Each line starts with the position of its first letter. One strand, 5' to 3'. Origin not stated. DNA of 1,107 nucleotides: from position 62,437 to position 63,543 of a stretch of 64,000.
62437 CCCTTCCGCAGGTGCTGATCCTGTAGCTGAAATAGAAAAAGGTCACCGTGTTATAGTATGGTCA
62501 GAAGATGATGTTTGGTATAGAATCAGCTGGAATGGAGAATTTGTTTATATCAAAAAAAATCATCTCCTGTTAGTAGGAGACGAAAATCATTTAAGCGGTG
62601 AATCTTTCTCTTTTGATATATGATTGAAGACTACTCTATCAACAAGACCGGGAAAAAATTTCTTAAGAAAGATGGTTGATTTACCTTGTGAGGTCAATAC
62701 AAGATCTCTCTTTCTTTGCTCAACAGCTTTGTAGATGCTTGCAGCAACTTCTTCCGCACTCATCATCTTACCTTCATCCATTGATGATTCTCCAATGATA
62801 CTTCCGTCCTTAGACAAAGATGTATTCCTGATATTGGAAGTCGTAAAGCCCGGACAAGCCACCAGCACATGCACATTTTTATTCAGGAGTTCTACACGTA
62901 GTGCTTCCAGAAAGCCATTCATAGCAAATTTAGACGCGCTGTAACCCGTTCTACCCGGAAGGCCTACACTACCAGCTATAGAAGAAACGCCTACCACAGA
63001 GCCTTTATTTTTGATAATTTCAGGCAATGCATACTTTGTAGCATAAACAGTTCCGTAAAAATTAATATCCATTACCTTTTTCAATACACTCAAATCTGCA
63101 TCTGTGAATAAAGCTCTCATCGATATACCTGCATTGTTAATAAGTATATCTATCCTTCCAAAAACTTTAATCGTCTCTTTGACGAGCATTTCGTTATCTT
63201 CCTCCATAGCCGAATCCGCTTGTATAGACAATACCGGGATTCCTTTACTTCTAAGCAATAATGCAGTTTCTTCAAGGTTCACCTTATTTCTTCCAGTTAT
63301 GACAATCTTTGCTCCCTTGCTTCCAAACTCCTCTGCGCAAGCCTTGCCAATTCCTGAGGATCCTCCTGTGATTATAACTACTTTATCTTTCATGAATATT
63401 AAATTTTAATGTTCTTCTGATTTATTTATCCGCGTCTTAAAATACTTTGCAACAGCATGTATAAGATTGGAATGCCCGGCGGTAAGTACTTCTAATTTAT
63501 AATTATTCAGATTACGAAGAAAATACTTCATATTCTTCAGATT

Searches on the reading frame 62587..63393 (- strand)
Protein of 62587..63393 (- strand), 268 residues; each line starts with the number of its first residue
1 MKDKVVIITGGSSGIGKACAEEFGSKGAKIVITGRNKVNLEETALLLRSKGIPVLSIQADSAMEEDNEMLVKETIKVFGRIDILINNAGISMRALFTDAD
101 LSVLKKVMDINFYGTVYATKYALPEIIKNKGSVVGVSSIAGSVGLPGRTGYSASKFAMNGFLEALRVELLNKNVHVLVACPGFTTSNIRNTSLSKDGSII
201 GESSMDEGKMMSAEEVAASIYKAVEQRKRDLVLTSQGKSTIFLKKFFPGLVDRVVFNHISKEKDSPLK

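Call 48: search_protein_families(library=pfam, proteins=[window:62587-63393:-], max_evalue=0.00001)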
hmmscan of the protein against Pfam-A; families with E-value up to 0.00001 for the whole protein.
window:62587-63393:- (268 aa): 3 families
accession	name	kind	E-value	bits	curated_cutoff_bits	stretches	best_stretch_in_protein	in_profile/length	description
PF00106.31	adh_short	-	8.3e-52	176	26.6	1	4-192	1-190/195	short chain dehydrogenase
PF13561.12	adh_short_C2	-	2.8e-36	125.7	27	1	13-219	6-212/236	Enoyl-(Acyl carrier protein) reductase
PF08659.16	KR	-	5.6e-15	56.1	22.6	1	6-166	3-164/180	KR domain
